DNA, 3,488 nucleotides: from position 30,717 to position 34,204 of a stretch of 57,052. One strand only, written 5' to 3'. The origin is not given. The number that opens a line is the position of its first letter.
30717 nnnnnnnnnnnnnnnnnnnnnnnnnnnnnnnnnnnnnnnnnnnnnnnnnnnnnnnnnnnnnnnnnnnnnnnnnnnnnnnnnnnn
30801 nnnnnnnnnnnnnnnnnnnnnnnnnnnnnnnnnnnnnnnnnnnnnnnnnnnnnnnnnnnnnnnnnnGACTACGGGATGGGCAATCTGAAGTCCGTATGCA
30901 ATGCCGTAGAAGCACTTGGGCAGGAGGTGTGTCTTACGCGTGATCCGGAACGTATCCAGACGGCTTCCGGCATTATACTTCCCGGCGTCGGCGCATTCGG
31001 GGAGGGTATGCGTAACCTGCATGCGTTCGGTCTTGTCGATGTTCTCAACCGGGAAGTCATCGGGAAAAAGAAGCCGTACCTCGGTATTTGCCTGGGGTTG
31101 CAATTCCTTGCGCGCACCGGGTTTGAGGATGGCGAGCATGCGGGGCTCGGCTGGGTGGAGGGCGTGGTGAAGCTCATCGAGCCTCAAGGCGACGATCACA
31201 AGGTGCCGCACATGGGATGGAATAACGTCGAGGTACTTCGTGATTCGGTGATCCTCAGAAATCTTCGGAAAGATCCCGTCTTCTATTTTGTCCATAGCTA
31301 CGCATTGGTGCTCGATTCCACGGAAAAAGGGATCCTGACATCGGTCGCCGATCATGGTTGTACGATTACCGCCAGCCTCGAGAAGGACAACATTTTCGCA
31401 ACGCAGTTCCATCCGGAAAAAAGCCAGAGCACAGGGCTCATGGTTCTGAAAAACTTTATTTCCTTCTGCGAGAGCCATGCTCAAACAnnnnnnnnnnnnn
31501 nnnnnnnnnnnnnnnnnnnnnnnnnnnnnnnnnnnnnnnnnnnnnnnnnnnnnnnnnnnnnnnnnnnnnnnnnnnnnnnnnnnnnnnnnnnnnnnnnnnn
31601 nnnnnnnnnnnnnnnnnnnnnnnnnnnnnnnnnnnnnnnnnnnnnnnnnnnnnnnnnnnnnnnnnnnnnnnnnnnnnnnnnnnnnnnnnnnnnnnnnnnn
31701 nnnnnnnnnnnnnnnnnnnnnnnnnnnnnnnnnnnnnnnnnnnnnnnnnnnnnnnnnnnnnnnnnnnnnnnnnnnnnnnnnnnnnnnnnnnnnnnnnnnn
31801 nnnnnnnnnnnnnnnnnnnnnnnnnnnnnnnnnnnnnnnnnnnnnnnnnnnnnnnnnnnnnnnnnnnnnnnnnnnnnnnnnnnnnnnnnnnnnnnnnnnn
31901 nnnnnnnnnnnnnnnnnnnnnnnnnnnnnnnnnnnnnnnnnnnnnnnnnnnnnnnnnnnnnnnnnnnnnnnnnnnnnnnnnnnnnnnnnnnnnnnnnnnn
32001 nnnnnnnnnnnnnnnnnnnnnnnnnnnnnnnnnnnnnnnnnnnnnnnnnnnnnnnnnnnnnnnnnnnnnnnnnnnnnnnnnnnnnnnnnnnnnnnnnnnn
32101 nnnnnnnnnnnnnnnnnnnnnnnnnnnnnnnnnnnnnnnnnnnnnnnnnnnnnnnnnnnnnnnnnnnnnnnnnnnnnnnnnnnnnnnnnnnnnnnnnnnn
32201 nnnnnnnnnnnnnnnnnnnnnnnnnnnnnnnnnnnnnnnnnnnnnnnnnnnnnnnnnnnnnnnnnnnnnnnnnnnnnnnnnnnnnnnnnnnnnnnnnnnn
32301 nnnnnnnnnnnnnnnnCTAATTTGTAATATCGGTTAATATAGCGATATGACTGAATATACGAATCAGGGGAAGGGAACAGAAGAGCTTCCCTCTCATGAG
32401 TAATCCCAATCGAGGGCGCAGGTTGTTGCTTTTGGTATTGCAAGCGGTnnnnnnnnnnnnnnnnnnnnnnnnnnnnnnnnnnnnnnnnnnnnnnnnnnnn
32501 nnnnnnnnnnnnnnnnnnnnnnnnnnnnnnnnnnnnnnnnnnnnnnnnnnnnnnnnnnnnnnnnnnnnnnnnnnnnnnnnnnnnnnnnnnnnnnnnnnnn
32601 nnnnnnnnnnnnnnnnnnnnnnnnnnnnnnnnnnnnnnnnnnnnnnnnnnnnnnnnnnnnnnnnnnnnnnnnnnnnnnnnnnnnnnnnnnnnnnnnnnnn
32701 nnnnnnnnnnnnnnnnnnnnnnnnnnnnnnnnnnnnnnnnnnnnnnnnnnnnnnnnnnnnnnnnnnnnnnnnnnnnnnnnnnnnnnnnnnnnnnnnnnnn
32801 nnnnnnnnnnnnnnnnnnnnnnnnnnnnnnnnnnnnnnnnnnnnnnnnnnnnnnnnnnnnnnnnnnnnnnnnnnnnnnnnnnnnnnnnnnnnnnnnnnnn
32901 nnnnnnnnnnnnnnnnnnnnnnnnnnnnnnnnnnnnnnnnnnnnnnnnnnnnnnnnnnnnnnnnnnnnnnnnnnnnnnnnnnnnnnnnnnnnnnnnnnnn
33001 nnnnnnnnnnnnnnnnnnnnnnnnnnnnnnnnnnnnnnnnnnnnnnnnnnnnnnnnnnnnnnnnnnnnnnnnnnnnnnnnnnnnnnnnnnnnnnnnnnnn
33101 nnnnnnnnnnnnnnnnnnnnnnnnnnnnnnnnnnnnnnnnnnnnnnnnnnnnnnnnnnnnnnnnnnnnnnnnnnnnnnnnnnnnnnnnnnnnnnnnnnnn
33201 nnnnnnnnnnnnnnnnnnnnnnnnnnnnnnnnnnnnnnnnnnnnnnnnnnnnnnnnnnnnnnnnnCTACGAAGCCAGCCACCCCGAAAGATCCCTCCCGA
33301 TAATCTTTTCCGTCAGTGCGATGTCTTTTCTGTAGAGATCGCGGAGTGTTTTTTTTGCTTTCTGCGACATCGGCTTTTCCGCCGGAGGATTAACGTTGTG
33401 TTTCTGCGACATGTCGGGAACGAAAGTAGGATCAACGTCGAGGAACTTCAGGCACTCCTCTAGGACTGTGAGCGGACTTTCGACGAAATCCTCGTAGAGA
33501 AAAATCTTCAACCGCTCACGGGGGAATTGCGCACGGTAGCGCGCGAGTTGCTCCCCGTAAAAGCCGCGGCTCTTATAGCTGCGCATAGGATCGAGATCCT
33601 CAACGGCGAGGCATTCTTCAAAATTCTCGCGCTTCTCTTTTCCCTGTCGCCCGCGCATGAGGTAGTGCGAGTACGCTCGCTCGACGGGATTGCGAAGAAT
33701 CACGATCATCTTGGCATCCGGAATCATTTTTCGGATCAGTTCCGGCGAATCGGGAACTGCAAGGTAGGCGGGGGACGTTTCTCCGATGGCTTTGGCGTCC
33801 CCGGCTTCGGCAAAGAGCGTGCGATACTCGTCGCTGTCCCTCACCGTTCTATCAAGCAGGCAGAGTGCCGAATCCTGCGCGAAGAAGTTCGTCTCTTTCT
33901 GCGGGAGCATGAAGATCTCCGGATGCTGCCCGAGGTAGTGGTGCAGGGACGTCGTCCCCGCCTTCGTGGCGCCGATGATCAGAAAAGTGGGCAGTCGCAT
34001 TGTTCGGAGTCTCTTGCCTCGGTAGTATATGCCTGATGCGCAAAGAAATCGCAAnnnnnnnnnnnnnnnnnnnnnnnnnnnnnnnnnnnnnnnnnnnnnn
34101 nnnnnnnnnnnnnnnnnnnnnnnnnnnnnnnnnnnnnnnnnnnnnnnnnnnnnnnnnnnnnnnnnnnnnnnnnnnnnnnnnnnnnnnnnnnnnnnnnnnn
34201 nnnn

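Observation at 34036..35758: Third NeuB paralogue has lost the metal-binding histidines and the K-x-Q strand, yet is intact and translationally coupled to its own cytidylyltransferase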

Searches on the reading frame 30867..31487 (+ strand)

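Call 4: search_protein_families(library=pfam, proteins=[window:30867-31487:+], max_evalue=0.01)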
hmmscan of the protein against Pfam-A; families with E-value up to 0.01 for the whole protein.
window:30867-31487:+ (207 aa): 3 families
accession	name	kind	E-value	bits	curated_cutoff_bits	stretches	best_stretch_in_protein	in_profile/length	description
PF00117.34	GATase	-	5.4e-21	75.5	22.8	1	1-197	4-186/190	Glutamine amidotransferase class-I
PF01174.25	SNO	-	8.2e-08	32.8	27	1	5-201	6-186/188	SNO glutamine amidotransferase family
PF07722.19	Peptidase_C26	-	0.00055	20.2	20.5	1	60-184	97-219/219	Peptidase C26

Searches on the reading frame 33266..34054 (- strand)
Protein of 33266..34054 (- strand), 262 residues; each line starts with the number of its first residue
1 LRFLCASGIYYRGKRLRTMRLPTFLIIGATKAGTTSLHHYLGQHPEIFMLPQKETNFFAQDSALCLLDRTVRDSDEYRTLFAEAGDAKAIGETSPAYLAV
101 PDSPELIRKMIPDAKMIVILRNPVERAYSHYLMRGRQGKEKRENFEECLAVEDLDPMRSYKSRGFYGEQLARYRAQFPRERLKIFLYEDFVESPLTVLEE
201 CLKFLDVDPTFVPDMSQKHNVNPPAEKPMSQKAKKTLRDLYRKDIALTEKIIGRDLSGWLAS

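Call 4: search_protein_families(library=pfam, proteins=[window:33266-34054:-], max_evalue=0.01)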
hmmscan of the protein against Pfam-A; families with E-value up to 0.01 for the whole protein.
window:33266-34054:- (262 aa): 2 families
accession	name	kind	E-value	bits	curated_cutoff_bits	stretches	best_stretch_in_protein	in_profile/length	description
PF13469.12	Sulfotransfer_3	-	2.6e-17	64.2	27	2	85-208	99-213/216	Sulfotransferase family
PF00685.33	Sulfotransfer_1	-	9.2e-13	48.6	22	1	23-231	3-207/255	Sulfotransferase domain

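Call 5: search_protein_families(library=ncbifam, proteins=[window:33266-34054:-], max_evalue=0.01)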
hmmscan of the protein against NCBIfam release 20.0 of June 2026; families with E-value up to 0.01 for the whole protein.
window:33266-34054:- (262 aa): 1 family
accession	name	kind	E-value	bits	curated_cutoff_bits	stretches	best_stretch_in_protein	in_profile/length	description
NF052394.1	NodProtNoeE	equivalog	0.00021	20.1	500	0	25-51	12-38/387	nodulation protein NoeE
